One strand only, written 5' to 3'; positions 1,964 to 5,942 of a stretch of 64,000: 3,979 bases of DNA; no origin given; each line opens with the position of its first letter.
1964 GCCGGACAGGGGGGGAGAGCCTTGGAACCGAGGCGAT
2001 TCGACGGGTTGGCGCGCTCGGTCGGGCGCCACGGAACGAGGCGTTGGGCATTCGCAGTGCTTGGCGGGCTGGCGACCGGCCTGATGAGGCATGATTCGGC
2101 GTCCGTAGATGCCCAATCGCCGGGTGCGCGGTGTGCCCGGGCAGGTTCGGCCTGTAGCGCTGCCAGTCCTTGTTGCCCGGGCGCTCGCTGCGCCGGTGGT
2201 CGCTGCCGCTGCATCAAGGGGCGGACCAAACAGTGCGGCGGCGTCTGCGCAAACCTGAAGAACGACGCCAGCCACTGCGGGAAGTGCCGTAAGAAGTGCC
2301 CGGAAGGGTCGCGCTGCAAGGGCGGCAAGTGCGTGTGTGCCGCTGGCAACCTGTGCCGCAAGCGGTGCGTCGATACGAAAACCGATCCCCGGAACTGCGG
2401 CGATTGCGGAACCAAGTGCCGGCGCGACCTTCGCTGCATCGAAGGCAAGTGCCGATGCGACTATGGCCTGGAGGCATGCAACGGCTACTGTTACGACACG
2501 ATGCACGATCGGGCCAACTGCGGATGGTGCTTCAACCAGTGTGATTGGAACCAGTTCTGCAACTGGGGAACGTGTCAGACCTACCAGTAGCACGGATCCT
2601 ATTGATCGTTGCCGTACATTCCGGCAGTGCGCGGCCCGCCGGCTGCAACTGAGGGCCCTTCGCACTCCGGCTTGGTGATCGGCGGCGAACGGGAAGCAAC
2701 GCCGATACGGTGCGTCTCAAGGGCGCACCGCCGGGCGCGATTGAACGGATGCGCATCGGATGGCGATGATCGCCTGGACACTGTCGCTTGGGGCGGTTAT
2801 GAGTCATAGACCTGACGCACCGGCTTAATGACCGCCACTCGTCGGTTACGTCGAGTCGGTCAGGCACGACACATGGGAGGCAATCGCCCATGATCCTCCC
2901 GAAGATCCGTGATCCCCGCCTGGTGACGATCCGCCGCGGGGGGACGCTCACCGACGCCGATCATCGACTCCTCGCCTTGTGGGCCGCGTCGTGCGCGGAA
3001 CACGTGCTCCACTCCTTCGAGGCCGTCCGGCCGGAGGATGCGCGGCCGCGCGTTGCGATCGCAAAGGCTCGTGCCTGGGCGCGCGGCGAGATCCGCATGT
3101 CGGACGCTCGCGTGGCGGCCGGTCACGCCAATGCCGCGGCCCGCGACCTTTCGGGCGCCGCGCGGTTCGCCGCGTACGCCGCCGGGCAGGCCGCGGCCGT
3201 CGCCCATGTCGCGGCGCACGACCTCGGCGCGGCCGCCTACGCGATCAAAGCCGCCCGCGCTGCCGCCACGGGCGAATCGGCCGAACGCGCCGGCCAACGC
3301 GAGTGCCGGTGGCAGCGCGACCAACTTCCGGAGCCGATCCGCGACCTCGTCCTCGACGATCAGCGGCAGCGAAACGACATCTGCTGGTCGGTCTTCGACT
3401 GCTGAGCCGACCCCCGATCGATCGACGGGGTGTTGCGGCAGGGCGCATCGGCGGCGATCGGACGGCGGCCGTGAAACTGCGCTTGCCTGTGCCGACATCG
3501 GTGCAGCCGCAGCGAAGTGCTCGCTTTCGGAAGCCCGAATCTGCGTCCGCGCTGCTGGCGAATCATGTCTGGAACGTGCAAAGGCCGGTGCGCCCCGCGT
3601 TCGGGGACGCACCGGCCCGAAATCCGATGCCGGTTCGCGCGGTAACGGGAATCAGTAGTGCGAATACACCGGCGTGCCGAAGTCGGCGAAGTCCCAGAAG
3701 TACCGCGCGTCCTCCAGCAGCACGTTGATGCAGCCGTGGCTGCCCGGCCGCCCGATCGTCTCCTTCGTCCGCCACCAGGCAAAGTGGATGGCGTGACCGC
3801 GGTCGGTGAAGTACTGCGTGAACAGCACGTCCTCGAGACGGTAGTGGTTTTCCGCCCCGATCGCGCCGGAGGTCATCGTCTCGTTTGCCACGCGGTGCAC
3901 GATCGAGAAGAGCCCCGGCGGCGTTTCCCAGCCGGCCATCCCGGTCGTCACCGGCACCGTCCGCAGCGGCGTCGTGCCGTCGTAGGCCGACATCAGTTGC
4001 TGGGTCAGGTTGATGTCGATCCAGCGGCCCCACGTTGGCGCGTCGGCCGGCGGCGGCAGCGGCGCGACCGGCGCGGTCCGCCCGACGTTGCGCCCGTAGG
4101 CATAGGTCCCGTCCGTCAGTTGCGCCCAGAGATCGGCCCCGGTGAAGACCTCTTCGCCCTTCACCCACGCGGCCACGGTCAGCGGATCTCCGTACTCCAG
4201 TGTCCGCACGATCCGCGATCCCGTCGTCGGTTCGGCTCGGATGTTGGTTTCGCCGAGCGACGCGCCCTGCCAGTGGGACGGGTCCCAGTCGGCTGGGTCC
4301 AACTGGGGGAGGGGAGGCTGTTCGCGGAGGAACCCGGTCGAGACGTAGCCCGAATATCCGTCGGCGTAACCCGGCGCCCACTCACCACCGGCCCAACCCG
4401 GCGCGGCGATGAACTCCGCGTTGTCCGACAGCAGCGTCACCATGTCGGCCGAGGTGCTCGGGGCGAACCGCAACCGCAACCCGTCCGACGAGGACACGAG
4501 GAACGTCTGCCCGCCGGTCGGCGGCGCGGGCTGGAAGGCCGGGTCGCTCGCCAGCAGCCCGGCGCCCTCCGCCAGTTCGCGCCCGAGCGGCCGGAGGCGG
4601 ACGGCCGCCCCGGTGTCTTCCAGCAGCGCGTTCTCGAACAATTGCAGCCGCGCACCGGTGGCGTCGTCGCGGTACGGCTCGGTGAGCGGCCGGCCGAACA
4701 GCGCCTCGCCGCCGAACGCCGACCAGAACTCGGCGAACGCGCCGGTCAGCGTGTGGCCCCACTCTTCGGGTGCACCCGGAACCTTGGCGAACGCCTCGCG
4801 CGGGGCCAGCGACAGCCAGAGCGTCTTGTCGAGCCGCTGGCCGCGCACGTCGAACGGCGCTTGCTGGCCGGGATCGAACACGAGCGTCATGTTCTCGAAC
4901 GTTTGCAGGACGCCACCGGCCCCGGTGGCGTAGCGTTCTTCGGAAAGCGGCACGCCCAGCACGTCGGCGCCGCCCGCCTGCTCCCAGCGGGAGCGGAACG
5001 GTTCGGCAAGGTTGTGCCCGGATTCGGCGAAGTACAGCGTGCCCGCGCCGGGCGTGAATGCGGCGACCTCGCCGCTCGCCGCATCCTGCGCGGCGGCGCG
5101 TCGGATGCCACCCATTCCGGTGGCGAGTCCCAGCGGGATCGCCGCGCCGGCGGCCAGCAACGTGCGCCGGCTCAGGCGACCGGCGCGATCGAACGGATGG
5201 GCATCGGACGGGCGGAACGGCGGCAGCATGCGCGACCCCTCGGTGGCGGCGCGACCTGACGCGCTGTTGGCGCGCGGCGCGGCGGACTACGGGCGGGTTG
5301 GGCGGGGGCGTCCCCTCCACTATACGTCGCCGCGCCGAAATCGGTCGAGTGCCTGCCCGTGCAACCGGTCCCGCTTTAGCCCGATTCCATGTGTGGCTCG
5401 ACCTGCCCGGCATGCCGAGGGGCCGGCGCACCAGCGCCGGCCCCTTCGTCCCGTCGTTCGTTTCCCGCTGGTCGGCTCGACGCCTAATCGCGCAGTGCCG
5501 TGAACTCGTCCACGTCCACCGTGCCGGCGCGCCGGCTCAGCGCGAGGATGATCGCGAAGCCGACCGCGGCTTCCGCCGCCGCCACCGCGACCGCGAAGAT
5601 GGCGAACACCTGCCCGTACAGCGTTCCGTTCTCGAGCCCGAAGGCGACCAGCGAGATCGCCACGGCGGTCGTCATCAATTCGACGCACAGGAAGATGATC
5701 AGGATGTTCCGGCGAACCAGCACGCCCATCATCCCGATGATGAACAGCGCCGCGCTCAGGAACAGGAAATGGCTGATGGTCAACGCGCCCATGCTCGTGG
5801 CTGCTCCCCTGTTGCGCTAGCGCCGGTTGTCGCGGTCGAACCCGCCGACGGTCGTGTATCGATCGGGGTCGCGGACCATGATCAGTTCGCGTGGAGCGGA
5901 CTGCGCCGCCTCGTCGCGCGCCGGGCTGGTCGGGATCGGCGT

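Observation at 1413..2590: Thirty-cysteine Tat-leader protein built from a knottin-spaced module plus three Stig1-like repeats, divergent from a glycine-rich secreted protein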

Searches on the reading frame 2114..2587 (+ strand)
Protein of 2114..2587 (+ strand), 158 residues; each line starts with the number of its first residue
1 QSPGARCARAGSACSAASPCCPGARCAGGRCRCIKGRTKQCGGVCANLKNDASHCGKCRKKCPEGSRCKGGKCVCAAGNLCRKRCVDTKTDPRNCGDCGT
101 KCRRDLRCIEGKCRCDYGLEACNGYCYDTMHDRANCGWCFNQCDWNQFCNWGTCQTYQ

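Call 25: find_homologous_proteins(query=A1, max_evalue=0.00001)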
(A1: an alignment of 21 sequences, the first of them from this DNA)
Query A1 (21 sequences) (141 aa, profile of the alignment): 71 proteins with E <= 0.00001 among 374 candidates.
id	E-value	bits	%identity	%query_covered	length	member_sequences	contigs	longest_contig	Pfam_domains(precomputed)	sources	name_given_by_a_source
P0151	9.8e-32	128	40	84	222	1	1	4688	PF04885.20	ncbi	ncbi:MAG TPA: hypothetical protein VF316_25200, partial [Polyangiaceae bacterium]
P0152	1.4e-28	117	39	84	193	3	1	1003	PF04885.20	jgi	jgi:hypothetical protein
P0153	1.4e-27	114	41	88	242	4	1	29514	PF18962.8,PF04885.20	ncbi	-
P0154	2.2e-27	114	36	86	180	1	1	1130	PF04885.20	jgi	jgi:hypothetical protein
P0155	3.3e-27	113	41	82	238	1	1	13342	PF04885.20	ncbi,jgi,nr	ncbi:MAG TPA: MXAN_6577-like cysteine-rich protein [Polyangia bacterium]|jgi:hypothetical protein|nr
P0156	8.2e-27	112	44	55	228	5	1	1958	PF04885.20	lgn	-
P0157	2.0e-25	107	38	99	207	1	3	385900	PF04885.20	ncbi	ncbi:MAG: hypothetical protein RLO52_10370 [Sandaracinaceae bacterium]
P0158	5.0e-25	106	34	84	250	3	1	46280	PF04885.20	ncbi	-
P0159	3.1e-24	103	32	78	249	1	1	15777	PF04885.20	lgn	-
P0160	3.7e-24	103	30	95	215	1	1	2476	PF04885.20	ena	-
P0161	8.0e-24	102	42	96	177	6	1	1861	PF04885.20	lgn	-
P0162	4.5e-23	100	37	81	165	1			PF04885.20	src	-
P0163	1.3e-22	98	41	82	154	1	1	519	PF04885.20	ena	-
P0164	4.2e-22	96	43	85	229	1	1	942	PF04885.20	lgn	-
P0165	5.1e-21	93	39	82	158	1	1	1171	PF04885.20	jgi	jgi:hypothetical protein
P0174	3.0e-17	81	47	46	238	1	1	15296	PF04885.20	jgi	jgi:Stigma-specific protein, Stig1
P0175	9.9e-16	76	39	54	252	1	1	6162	PF04885.20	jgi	jgi:Stigma-specific protein, Stig1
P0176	1.1e-15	76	34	82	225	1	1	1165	PF04885.20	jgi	jgi:hypothetical protein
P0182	3.8e-14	71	40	74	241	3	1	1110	PF04885.20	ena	-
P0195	1.3e-11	62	36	67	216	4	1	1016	PF04885.20,PF18884.6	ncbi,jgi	jgi:hypothetical protein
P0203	5.9e-10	57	37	76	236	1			PF04885.20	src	-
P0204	7.3e-10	57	33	54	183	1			PF04885.20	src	-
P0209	1.1e-8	53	35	91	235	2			-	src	-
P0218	1.3e-6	46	42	67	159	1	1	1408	PF04885.20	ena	-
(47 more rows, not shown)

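Call 30: find_encoding_contigs(protein=P0174, flank=8000, max_places=3)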
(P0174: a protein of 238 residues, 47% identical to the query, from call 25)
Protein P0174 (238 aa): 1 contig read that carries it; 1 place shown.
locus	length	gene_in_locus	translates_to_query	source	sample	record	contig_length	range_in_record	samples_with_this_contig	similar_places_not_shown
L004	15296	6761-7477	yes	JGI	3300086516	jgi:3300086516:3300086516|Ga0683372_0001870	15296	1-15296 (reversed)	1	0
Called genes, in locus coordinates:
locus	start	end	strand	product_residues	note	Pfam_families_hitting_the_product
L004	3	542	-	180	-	?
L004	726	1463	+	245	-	PF13489:Methyltransf_23, PF01209:Ubie_methyltran, PF13649:Methyltransf_25, PF13847:Methyltransf_31, PF08241:Methyltransf_11, PF08242:Methyltransf_12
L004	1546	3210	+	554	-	PF01039:Carboxyl_trans, PF03255:ACCA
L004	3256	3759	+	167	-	PF08768:THAP4_heme-bd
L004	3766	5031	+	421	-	PF00144:Beta-lactamase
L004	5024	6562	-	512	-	PF07291:MauE, PF07681:DoxX (weak), PF00578:AhpC-TSA, PF08534:Redoxin, PF00085:Thioredoxin (faint), PF13098:Thioredoxin_2, PF00578:AhpC-TSA, PF08534:Redoxin, +2 more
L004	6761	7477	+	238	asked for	PF04885:Stig1 (weak)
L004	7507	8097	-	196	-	PF00440:TetR_N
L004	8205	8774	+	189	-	-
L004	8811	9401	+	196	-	PF02627:CMD (faint)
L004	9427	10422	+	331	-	-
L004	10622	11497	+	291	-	PF00561:Abhydrolase_1 (weak)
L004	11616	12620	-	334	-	PF02678:Pirin, PF07883:Cupin_2 (faint), PF05726:Pirin_C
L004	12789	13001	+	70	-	-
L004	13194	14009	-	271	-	PF08281:Sigma70_r4_2, PF12680:SnoaL_2 (weak)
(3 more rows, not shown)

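Call 31: find_encoding_contigs(protein=P0218, flank=8000, max_places=3)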
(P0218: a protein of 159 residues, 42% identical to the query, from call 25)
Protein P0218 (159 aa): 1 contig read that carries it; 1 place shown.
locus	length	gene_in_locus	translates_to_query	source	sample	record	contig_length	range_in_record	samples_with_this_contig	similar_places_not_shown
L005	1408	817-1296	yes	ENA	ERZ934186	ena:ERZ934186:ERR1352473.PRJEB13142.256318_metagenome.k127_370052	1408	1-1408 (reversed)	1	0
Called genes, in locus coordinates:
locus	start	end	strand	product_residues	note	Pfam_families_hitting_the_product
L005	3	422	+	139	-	?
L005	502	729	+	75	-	-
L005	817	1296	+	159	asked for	PF04885:Stig1 (weak)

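Call 32: list_cluster_members(proteins=[P0195, P0174, P0182, P0218, P0209, P0176, P0204, P0175, P0203, P0164])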
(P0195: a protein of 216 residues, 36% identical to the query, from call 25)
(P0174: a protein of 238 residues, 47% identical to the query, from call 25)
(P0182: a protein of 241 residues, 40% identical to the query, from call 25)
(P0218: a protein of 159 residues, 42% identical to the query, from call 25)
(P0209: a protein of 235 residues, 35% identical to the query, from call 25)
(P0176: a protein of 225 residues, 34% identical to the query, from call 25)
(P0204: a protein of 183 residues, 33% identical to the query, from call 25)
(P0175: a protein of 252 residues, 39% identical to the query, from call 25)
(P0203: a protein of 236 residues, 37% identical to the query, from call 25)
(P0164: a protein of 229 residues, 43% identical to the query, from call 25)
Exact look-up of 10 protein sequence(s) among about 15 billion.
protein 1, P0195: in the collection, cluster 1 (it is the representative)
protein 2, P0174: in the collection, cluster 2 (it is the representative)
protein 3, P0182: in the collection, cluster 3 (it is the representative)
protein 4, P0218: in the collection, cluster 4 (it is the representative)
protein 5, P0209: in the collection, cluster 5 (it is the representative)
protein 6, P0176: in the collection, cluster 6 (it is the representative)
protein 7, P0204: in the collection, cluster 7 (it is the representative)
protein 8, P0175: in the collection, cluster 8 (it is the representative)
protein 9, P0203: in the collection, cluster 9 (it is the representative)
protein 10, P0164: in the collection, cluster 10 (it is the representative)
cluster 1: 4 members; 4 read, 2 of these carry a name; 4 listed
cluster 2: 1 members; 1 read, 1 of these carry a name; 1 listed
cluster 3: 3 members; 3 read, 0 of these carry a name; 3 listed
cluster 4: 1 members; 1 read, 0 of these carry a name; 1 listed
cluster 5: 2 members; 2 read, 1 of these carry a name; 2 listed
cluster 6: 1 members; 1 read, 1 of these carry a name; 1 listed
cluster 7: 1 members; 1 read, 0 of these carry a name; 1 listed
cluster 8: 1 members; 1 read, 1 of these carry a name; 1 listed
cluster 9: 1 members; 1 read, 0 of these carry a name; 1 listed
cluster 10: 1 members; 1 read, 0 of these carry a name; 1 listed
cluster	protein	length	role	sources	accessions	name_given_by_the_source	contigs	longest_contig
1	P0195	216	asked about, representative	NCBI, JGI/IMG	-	hypothetical protein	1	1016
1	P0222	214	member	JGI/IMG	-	hypothetical protein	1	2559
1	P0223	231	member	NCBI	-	-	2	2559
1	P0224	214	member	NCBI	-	-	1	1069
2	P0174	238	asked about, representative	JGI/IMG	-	Stigma-specific protein, Stig1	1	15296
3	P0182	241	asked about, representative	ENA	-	-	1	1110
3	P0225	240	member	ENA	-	-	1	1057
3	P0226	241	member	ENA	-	-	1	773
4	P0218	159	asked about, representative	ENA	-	-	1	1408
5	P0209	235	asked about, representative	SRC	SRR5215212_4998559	-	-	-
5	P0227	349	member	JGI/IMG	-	hypothetical protein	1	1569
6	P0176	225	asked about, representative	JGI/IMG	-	hypothetical protein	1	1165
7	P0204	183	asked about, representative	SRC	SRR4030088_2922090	-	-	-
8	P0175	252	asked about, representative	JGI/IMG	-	Stigma-specific protein, Stig1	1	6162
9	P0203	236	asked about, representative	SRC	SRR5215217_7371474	-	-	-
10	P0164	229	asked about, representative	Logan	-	-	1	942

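Call 50: predict_structure(alignment_id=A2)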
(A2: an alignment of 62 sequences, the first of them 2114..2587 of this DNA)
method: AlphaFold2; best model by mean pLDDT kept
length: 158 residues; sequences in the alignment: 62
mean_pLDDT: 91.1   pTM: 0.71
mean pLDDT of the five models: 91.1, 90.0, 89.7, 89.3, 88.6
residues with pLDDT >= 90: 120; 70-90: 27; 50-70: 7; < 50: 4
segments of 3 or more residues with pLDDT < 50: 1-4
pLDDT, mean of each block of 10 residues (from residue 1): 54 75 85 92 93 97 96 96 96 97 95 95 95 97 98 96
secondary structure, 60 per line:
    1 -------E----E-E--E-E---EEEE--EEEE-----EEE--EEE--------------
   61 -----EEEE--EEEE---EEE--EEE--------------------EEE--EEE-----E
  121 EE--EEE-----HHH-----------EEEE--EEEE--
elements in order: E24-27 E30-33 E39-41 E44-46 E66-69 E72-75 E79-81 E84-86 E107-109 E112-114 E120-122 E125-127 E147-150 E153-156

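Call 53: fold_search(model_id=the predicted structure, library=pdb)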
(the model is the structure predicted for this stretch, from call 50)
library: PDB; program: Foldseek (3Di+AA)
matches with E <= 10: 132; with E <= 0.001: 0
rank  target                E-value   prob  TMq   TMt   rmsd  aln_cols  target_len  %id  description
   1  4j6g_C                1.1e-01  0.21  0.21  0.21   8.6       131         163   17  CRYSTAL STRUCTURE OF LIGHT AND DcR3 COMPLEX (released 2013-03-13)
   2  4kgq_C                1.3e-01  0.11  0.18  0.18  10.0       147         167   15  Crystal structure of a human light loop mutant in complex with dcr3 (released 2013-07-10)
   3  3qo4                  1.7e-01  0.11  0.20  0.19  10.4       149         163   16  The Crystal Structure of Death Receptor 6 (released 2011-05-18)
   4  5l36_B                1.7e-01  0.10  0.17  0.18   9.3       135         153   16  Crystal Structure of a human FasL mutant in complex with human DcR3 (released 2016-09-07)
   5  4kgq_D                2.3e-01  0.12  0.18  0.18   8.9       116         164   16  Crystal structure of a human light loop mutant in complex with dcr3 (released 2013-07-10)
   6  6a3w_C                2.3e-01  0.08  0.15  0.17  11.0       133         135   16  Complex structure of 4-1BB and utomilumab (released 2018-10-10)
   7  9f7z_H                2.6e-01  0.09  0.17  0.19  12.7       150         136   16  Crystal structure of human 4-1BB/TNFRSF9 in complex with the anti-4-1BB DARPin protein (released 2025-05-21)
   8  6y8k_AAA              2.8e-01  0.09  0.17  0.19   9.7       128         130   17  Crystal structure of CD137 in complex with the cyclic peptide BCY10916 (released 2021-02-03)
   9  4kgg_C                3.0e-01  0.09  0.19  0.18   9.4       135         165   16  Crystal structure of light mutant2 and dcr3 complex (released 2013-08-07)
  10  8gye_D                3.2e-01  0.08  0.18  0.19  12.1       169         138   14  Crystal Structure of the 4-1BB in complex with ZG033 Fab (released 2023-09-27)
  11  5wi8_C                3.4e-01  0.11  0.19  0.21  10.1       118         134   16  Crystal structure of murine 4-1BB from HEK293T cells in P21 space group (released 2017-12-20)
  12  8gye_A                3.4e-01  0.07  0.17  0.19  12.6       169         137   15  Crystal Structure of the 4-1BB in complex with ZG033 Fab (released 2023-09-27)
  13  9f7z_F                3.6e-01  0.08  0.17  0.19  13.3       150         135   16  Crystal structure of human 4-1BB/TNFRSF9 in complex with the anti-4-1BB DARPin protein (released 2025-05-21)
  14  3u3p                  3.9e-01  0.08  0.20  0.19  10.5       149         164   16  The S-SAD phased crystal structure of the ecto-domain of Death Receptor 6 (DR6) (released 2012-05-02)
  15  6pog_B                4.1e-01  0.13  0.19  0.15  11.4       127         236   24  Crystal structure of the NELL2 EGF1-6-Robo3 FN1 complex (released 2020-05-06)
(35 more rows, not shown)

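Call 56: search_solved_structures(query=A1, max_evalue=1)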
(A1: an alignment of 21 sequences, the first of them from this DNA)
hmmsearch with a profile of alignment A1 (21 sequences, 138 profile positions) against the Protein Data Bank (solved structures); distinct sequences matched with E-value up to 1: 1.
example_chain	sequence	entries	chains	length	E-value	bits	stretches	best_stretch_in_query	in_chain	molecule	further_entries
2ddu_A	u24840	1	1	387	0.36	13.9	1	81-114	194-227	reelin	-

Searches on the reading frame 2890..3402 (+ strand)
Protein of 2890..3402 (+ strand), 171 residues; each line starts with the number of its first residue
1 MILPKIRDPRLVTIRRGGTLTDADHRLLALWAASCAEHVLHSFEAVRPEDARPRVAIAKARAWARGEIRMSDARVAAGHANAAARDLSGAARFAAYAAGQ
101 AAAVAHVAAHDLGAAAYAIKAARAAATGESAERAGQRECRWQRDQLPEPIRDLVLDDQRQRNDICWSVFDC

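Call 4: search_protein_families(library=pfam, proteins=[window:2890-3402:+], max_evalue=1)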
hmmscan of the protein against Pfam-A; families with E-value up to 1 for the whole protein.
window:2890-3402:+ (171 aa): 2 families
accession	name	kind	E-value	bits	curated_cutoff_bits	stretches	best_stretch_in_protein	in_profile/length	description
PF21805.3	Imm5_like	-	5.1e-37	127.1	25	1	19-148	2-128/129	Imm-5 like putative immunity protein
PF14423.12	Imm5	-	0.014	16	25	1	32-119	38-121/186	Immunity protein Imm5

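Call 5: search_protein_families(library=ncbifam, proteins=[window:2890-3402:+], max_evalue=1)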
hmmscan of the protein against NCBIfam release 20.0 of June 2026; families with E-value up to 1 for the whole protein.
window:2890-3402:+ (171 aa): 0 families

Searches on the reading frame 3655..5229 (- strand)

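Call 4: search_protein_families(library=pfam, proteins=[window:3655-5229:-], max_evalue=1)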
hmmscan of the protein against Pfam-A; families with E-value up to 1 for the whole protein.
window:3655-5229:- (525 aa): 3 families
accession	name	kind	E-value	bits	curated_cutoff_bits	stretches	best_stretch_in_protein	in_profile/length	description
PF03734.19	YkuD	-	2.7e-20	73.9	23.4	1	402-522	2-145/146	L,D-transpeptidase catalytic domain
PF08239.17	SH3_3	-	7.1e-12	45.8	27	2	327-378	2-47/54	Bacterial SH3 domain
PF08310.17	LGFP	-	2.5e-05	25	22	1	91-131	1-40/53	LGFP repeat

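Call 21: search_protein_families(library=ncbifam, proteins=[window:3655-5229:-], max_evalue=10)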
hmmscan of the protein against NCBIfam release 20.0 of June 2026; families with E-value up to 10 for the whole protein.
window:3655-5229:- (525 aa): 6 families
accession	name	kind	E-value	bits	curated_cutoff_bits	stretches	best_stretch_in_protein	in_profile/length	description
NF004785.0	PRK06132.1-2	subfamily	2.2e-07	30.4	169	1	403-521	64-169/353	hypothetical protein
NF004786.0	PRK06132.1-3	equivalog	5.8e-07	28.6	329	1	409-521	36-136/418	hypothetical protein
NF038016.1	sporang_Gsm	equivalog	2.3e-05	23.9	240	1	293-392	50-150/316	sporangiospore maturation cell wall hydrolase GsmA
NF009120.0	PRK12472.1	subfamily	0.00037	19.4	369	1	407-513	59-152/508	hypothetical protein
NF004787.0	PRK06132.1-4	equivalog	0.021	13.6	409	1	404-517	60-160/347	hypothetical protein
TIGR04211.1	SH3_and_anchor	equivalog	0.21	11.2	65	1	328-352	8-32/198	TIGR04211 family SH3 domain-containing protein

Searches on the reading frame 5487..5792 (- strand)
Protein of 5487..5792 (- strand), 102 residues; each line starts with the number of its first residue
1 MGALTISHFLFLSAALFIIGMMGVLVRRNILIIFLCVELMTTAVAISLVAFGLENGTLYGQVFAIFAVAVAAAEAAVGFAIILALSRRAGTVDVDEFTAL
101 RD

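Call 18: find_encoding_contigs(protein=window:5487-5792:-, flank=10000, max_places=4)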
Protein window:5487-5792:- (102 aa): 5 contigs read that carry it; 3 places shown.
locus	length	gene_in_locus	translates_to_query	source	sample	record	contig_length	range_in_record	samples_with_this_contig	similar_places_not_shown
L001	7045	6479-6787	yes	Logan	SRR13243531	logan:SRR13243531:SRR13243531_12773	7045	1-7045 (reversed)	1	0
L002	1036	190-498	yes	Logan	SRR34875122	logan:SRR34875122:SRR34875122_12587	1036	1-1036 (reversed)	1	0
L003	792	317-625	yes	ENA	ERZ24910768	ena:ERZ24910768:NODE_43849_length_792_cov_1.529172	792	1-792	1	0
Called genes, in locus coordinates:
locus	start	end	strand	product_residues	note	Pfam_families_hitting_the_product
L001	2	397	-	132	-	?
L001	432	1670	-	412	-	PF00109:ketoacyl-synt, PF02801:Ketoacyl-synt_C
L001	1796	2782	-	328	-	PF00698:Acyl_transf_1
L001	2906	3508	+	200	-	PF13302:Acetyltransf_3, PF00583:Acetyltransf_1, PF13523:Acetyltransf_8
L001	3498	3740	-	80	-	-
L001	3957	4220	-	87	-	-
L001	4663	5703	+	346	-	PF00146:NADHdh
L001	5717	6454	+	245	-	PF00499:Oxidored_q3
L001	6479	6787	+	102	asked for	PF00420:Oxidored_q2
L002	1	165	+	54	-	?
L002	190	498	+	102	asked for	PF00420:Oxidored_q2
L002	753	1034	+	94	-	?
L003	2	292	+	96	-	?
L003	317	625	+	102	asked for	PF00420:Oxidored_q2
